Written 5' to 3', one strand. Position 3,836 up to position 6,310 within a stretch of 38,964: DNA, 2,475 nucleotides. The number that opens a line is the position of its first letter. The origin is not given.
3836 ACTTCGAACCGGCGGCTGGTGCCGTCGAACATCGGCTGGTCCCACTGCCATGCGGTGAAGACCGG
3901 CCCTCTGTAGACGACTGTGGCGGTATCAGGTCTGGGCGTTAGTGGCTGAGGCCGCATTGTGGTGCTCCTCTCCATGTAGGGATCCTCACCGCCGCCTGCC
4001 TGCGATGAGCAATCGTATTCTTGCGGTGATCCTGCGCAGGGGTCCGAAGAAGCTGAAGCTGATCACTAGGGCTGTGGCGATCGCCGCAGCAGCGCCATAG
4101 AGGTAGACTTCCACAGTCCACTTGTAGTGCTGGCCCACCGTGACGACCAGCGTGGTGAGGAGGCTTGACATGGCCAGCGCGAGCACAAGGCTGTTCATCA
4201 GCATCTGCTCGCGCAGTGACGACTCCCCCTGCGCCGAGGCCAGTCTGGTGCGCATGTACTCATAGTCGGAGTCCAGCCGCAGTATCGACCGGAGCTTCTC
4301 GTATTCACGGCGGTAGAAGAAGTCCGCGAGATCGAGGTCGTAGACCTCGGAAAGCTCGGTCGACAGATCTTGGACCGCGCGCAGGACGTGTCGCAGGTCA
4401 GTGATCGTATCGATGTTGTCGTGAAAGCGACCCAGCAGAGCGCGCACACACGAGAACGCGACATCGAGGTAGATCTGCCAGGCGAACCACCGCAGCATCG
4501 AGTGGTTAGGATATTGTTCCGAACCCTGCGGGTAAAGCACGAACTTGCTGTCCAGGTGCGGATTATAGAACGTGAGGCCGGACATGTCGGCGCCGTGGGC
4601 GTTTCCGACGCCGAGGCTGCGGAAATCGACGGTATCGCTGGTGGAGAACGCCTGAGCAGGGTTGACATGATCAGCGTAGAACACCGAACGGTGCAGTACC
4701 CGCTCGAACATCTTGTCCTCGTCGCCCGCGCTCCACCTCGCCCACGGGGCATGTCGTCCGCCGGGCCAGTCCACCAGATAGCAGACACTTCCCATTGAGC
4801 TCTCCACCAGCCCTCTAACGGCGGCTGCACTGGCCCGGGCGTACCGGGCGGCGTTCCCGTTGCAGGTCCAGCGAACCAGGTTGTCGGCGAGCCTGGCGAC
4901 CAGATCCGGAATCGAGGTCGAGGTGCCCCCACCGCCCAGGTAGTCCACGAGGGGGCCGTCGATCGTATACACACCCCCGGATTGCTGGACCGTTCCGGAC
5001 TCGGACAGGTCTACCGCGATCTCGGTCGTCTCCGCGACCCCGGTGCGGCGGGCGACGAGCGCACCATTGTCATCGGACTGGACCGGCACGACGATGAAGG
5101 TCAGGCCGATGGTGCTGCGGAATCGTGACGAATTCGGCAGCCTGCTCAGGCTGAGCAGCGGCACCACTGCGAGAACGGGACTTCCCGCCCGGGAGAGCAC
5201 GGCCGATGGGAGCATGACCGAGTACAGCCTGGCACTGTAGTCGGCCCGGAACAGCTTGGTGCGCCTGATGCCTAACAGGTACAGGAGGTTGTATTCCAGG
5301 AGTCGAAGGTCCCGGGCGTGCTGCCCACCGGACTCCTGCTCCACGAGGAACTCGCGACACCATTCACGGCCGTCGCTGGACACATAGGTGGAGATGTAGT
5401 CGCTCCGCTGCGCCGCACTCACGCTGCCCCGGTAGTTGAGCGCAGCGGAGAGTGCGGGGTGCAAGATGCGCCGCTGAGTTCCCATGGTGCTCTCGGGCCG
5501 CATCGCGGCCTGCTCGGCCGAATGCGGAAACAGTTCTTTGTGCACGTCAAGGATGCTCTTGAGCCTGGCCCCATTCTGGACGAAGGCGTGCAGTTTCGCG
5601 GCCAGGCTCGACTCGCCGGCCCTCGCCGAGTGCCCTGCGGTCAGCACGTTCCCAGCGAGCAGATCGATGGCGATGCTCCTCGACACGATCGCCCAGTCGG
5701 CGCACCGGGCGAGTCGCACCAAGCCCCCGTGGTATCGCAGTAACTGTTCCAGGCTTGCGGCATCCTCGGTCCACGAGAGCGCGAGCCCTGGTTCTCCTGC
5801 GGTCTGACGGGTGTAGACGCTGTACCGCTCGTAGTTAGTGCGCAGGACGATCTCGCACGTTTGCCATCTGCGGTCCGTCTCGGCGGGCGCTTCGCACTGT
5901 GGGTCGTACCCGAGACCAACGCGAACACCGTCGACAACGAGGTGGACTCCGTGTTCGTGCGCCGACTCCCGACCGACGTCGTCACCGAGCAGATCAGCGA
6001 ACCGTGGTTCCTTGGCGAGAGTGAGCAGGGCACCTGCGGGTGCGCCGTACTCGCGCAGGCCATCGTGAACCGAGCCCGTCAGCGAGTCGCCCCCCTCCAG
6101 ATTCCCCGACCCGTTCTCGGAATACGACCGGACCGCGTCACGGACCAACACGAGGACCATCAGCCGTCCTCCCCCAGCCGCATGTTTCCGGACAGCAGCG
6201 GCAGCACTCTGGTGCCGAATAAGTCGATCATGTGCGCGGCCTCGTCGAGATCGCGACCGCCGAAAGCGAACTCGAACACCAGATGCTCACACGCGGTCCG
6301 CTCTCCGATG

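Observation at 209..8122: Eight-gene coupled operon (HIT, Gmk-like kinase, LLM, 724-aa orphan, Nudix, VioC-like, aminotransferase fold, Enzyme-I-like) that matches no pathway I know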

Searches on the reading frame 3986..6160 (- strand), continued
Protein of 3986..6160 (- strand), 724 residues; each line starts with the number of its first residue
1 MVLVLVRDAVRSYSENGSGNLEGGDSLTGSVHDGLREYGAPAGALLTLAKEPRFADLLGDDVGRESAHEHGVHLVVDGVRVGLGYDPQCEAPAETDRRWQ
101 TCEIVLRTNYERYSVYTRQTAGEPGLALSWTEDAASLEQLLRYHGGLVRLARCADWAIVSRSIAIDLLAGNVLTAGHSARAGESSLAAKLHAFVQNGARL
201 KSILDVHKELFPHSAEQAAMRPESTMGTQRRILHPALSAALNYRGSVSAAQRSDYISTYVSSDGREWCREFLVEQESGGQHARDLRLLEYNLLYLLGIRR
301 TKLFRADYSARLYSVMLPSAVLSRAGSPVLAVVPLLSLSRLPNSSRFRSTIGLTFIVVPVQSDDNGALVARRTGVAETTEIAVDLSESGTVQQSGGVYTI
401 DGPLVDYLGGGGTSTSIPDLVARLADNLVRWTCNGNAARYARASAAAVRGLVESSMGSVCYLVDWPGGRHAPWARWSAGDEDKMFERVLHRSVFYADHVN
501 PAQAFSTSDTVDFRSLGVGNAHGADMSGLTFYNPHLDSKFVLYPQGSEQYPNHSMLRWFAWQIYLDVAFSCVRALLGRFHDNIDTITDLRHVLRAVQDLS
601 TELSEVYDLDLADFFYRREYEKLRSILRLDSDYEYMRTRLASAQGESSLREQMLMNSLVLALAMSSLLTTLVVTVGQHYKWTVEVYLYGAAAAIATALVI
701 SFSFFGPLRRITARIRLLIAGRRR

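Call 78: fold_search(model_id=the predicted structure, library=pdb)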
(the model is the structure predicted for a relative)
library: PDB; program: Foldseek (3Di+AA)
matches with E <= 10: 433; with E <= 0.001: 0
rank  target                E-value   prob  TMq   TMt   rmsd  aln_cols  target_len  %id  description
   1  4ye5_B                3.1e-02  0.18  0.09  0.12  25.0       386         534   10  The crystal structure of a peptidoglycan synthetase from Bifidobacterium adolescentis ATCC 15703 (released 2015-03-18)
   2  4ye5_A                3.5e-02  0.15  0.10  0.12  25.8       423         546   11  The crystal structure of a peptidoglycan synthetase from Bifidobacterium adolescentis ATCC 15703 (released 2015-03-18)
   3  8tmc_B                2.4e-01  0.38  0.13  0.23  16.7       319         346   11  Cryo-EM structure of CorA in complex with conformation-specific synthetic antibody C12 and 20 mM MgCl2, State MG20-2 (released 2025-02-12)
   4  2xem_A                2.4e-01  0.09  0.05  0.17  12.5        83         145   11  Induced-fit and allosteric effects upon polyene binding revealed by crystal structures of the Dynemicin thioesterase (released 2010-10-13)
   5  2xem_C                2.7e-01  0.09  0.05  0.18  12.5        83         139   11  Induced-fit and allosteric effects upon polyene binding revealed by crystal structures of the Dynemicin thioesterase (released 2010-10-13)
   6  6i7s_H                2.7e-01  0.03  0.07  0.06  27.3       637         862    6  Microsomal triglyceride transfer protein (released 2019-08-21)
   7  1pn2_B                3.2e-01  0.18  0.06  0.14   9.8        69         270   14  Crystal structure analysis of the selenomethionine labelled 2-enoyl-CoA hydratase 2 domain of Candida tropicalis multi (released 2004-04-13)
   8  1pn2_C                5.2e-01  0.15  0.06  0.14   9.7        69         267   16  Crystal structure analysis of the selenomethionine labelled 2-enoyl-CoA hydratase 2 domain of Candida tropicalis multi (released 2004-04-13)
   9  1pn4_A                5.4e-01  0.14  0.06  0.14   9.8        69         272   16  Crystal structure of 2-enoyl-CoA hydratase 2 domain of Candida tropicalis multifunctional enzyme type 2 complexed with (released 2004-04-13)
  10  9ccr_B                5.4e-01  0.08  0.05  0.18  12.9        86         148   12  Crystal structure of the EspE7 thioesterase mutant R35A from the esperamicin biosynthetic pathway at 1.6 A (released 2025-06-25)
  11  9ccr_D                6.0e-01  0.07  0.05  0.19  12.8        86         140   13  Crystal structure of the EspE7 thioesterase mutant R35A from the esperamicin biosynthetic pathway at 1.6 A (released 2025-06-25)
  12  2xem_D                6.3e-01  0.07  0.05  0.17  12.2        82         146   11  Induced-fit and allosteric effects upon polyene binding revealed by crystal structures of the Dynemicin thioesterase (released 2010-10-13)
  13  5w0n_C                7.6e-01  0.08  0.07  0.12   9.8       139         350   14  Structure of human TUT7 catalytic module (CM) in complex with UMPNPP and U2 RNA (released 2017-06-28)
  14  2xfl_F                7.6e-01  0.06  0.05  0.18  11.6        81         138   11  Induced-fit and allosteric effects upon polyene binding revealed by crystal structures of the Dynemicin thioesterase (released 2010-10-13)
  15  9ccr_C                7.6e-01  0.06  0.05  0.18  12.9        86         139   12  Crystal structure of the EspE7 thioesterase mutant R35A from the esperamicin biosynthetic pathway at 1.6 A (released 2025-06-25)
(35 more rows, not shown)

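Call 80: find_related_loci(query=A5, collection=viral_contigs, flank=8000)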
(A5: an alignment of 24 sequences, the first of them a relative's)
Query A5 (724 aa) in viral_contigs; peptide patterns used: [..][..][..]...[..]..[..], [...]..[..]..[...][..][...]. (x = any residue, [..] = any of these).
32 stretches matched a pattern, but none encodes a relative of the query by tblastn (E <= 1e-3).

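Call 81: fold_search(model_id=the predicted structure, library=viral)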
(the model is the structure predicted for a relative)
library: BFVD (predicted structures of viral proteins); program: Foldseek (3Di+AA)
matches with E <= 10: 257; with E <= 0.001: 0
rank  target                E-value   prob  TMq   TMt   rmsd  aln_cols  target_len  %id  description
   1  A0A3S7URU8            8.2e-02  0.06  0.06  0.08  26.8       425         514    8  (no name in the UniProt tables at hand)
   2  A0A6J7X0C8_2          3.7e-01  0.15  0.09  0.07  34.2       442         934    8  Caudovirus, tape measure, N-terminal (Fragment) [uncultured Caudovirales phage]
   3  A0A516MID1            4.7e-01  0.04  0.08  0.11  31.2       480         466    9  (no name in the UniProt tables at hand)
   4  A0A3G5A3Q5            5.8e-01  0.14  0.07  0.12  13.2       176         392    7  DHH family phosphohydrolase [Harvfovirus sp.]
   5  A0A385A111            6.4e-01  0.11  0.07  0.10  29.6       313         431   10  (no name in the UniProt tables at hand)
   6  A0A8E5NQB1            7.4e-01  0.06  0.08  0.11  29.4       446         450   10  (no name in the UniProt tables at hand)
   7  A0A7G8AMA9            8.9e-01  0.15  0.07  0.23  18.5       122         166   16  (no name in the UniProt tables at hand)
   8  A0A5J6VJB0            8.9e-01  0.07  0.05  0.13  15.5       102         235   12  Uncharacterized protein [Megaviridae environmental sample]
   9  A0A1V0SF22            9.4e-01  0.11  0.07  0.18   9.2       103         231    8  Uncharacterized protein [Hokovirus HKV1]
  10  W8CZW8                9.9e-01  0.02  0.06  0.11  28.8       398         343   10  Uncharacterized protein [Erwinia phage PhiEaH1]
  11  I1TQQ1                1.1e+00  0.01  0.06  0.08  24.2       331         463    4  (no name in the UniProt tables at hand)
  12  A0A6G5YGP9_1          1.3e+00  0.08  0.07  0.05  20.4       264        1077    9  (no name in the UniProt tables at hand)
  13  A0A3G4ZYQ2            1.3e+00  0.04  0.06  0.15  14.3       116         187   13  Uncharacterized protein [Edafosvirus sp.]
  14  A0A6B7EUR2            1.4e+00  0.06  0.08  0.31  16.8       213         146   12  (no name in the UniProt tables at hand)
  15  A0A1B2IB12            1.4e+00  0.06  0.08  0.17  13.4       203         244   10  (no name in the UniProt tables at hand)
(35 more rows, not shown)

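Call 84: search_protein_families(library=padloc, alignment_id=A2, max_evalue=0.01)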
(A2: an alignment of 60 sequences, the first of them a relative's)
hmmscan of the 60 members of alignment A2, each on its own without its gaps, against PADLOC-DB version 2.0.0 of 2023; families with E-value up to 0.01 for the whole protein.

A. member 1, P0001 (724 aa): 0 families

B. families by the number of members that match (of 60 scanned): 8 families
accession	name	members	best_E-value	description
PDLC01174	CorA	23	1.5e-07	CorA-like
PDLC01043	CorA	10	4.2e-06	CorA-like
PDLC03819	RTasSLATT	1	0.0037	DRT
PDLC01992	CARF_m9--CARF_TM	1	0.0037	-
PDLC01544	Cas5_IIId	1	0.0042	CAS-III-D; effector_G5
PDLC01598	Csn2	1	0.0064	CAS-II-A; acquisition_associated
PDLC00690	Effector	1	0.0081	2TM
PDLC02363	PycTM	1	0.0095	-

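Call 85: search_protein_families(library=padloc, proteins=[P0001, P0004, P0019, P0023, P0024, P0029, P0036, P0045, P0048, P0055], max_evalue=10)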
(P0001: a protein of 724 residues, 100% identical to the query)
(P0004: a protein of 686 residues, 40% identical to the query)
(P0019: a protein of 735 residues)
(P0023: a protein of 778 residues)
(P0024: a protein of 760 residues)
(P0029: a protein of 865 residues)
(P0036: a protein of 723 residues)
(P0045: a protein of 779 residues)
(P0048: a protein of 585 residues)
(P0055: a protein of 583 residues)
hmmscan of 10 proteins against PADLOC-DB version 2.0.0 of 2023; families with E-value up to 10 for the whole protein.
P0001 (724 aa): 0 families

P0004 (686 aa): 1 family
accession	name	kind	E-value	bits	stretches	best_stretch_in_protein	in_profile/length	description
PDLC01174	CorA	-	0.018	12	1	582-641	350-409/446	CorA-like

P0019 (735 aa): 1 family
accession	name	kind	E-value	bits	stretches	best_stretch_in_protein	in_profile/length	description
PDLC01174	CorA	-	0.0045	14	1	580-682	297-404/446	CorA-like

P0023 (778 aa): 1 family
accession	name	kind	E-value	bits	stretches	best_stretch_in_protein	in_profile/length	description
PDLC01598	Csn2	-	0.0064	14.1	1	627-699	87-158/308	CAS-II-A; acquisition_associated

P0024 (760 aa): 0 families

P0029 (865 aa): 1 family
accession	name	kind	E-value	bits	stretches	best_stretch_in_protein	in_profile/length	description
PDLC01174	CorA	-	0.0083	13.1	1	755-817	350-412/446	CorA-like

P0036 (723 aa): 0 families

P0045 (779 aa): 1 family
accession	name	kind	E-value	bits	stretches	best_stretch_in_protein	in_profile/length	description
PDLC03819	RTasSLATT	-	0.0037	15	1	712-769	24-82/176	DRT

P0048 (585 aa): 0 families

P0055 (583 aa): 0 families

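Call 94: search_protein_families(library=padloc, proteins=[P0018, P0020, P0025, P0026, P0027, P0028, P0030, P0031, P0032, P0033], max_evalue=0.1)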
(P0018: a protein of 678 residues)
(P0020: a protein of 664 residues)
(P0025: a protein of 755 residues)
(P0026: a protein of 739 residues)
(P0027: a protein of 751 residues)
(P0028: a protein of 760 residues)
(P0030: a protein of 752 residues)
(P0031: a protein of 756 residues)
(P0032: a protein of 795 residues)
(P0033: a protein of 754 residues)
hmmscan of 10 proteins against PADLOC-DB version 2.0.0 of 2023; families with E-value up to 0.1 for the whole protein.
P0018 (678 aa): 0 families

P0020 (664 aa): 0 families

P0025 (755 aa): 0 families

P0026 (739 aa): 1 family
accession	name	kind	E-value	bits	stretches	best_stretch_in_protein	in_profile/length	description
PDLC01174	CorA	-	2.8e-05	21.2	1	638-724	350-437/446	CorA-like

P0027 (751 aa): 1 family
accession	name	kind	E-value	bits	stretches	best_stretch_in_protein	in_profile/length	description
PDLC01174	CorA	-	0.0011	16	1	645-725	350-431/446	CorA-like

P0028 (760 aa): 0 families

P0030 (752 aa): 1 family
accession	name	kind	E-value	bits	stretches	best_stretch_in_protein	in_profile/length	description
PDLC01174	CorA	-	0.0013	15.8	1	646-718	350-423/446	CorA-like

P0031 (756 aa): 0 families

P0032 (795 aa): 1 family
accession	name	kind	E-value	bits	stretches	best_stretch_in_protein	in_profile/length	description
PDLC01174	CorA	-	0.0042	14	1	699-770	350-424/446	CorA-like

P0033 (754 aa): 0 families

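Call 98: search_protein_families(library=padloc, proteins=[L001:13750-16305:+, L002:12240-13415:+, L001:13039-13656:-, L001:2856-3443:+, L016:9809-10810:-, L016:11185-13428:-, L016:13656-14123:-, L016:14285-15151:+, L009:9765-10544:-], max_evalue=0.001)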
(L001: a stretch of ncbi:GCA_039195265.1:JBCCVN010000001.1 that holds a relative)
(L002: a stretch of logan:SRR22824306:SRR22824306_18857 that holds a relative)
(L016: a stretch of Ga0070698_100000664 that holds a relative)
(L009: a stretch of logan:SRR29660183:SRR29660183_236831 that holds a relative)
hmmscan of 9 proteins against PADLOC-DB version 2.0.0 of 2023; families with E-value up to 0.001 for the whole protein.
L001:13750-16305:+ (851 aa): 3 families
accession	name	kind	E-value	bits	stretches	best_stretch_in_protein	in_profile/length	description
PDLC03419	REase_II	-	6.6e-12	42.6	1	31-158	17-146/695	Type II restriction enzyme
PDLC03485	REase_II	-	6.9e-10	36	1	20-123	7-105/611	Type II restriction enzyme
PDLC03968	TmtA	-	6.8e-05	18.7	1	33-117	69-143/1486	-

L002:12240-13415:+ (391 aa): 47 families (the best 25 are shown)
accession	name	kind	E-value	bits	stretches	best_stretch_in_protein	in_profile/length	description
PDLC03322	MTase_II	-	3e-29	100.2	1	5-389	38-442/446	Type II methyltransferase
PDLC03364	MTase_II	-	4.9e-25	86.3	1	2-251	31-272/380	Type II methyltransferase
PDLC03353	MTase_II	-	1.3e-19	68.7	2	8-59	188-239/260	Type II methyltransferase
PDLC03380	MTase_II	-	1.5e-18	65.2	2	5-72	33-100/393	Type II methyltransferase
PDLC03325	MTase_II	-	2.9e-16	57.2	1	11-69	74-132/426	Type II methyltransferase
PDLC03224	MTase_II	-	3.1e-16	57.3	1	211-351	289-447/481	Type II methyltransferase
PDLC03362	MTase_II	-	5.8e-16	56.4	1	9-388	49-435/438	Type II methyltransferase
PDLC03389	MTase_II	-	4e-13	46.9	1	206-354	267-422/445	Type II methyltransferase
PDLC03306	MTase_II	-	4.1e-13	47.1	1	29-255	54-276/422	Type II methyltransferase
PDLC03312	MTase_II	-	7.2e-13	45.1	1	6-85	792-871/1344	Type II methyltransferase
PDLC03283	MTase_II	-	4.8e-11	40.5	1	16-66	217-267/352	Type II methyltransferase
PDLC03387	MTase_II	-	6.5e-11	39.9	1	11-64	216-269/289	Type II methyltransferase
PDLC04134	mad2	-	7.4e-11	39.5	1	15-67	276-330/492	mads_2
PDLC03377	MTase_II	-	2.1e-10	37.8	2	29-94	122-189/504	Type II methyltransferase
PDLC03369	MTase_II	-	7.9e-09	32.8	0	3-70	114-182/532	Type II methyltransferase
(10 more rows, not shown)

L001:13039-13656:- (205 aa): 0 families

L001:2856-3443:+ (195 aa): 0 families

L016:9809-10810:- (333 aa): 0 families

L016:11185-13428:- (747 aa): 1 family
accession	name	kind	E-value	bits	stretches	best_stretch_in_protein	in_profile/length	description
PDLC03017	trypsin-like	-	4.9e-38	129.2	1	8-711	5-576/611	-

L016:13656-14123:- (155 aa): 0 families

L016:14285-15151:+ (289 aa): 1 family
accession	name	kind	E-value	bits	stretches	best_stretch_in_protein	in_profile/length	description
PDLC03011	peptidase_U41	-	0.00024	18.7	1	136-179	160-194/378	-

L009:9765-10544:- (259 aa): 0 families

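Call 108: search_protein_families(library=pfam, proteins=[L022:11825-12421:-], max_evalue=0.001)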
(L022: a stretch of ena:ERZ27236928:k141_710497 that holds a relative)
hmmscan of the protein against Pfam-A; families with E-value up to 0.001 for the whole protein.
L022:11825-12421:- (198 aa): 1 family
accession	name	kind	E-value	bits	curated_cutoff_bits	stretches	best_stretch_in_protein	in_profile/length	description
PF21806.3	DUF6879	-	8e-26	90.9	23.9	1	12-187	2-166/167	Family of unknown function (DUF6879)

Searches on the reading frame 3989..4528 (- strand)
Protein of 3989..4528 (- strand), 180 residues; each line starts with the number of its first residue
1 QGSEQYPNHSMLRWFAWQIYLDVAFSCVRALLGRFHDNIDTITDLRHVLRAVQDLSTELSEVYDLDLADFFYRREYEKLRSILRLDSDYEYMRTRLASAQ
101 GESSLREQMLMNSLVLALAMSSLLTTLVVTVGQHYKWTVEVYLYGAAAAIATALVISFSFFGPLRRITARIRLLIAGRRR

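Call 93: find_homologous_proteins(query=A6, max_evalue=0.001)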
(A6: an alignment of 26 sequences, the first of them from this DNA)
Query A6 (26 sequences): 8000 candidates shared short words with the query, none scored E <= 0.001.
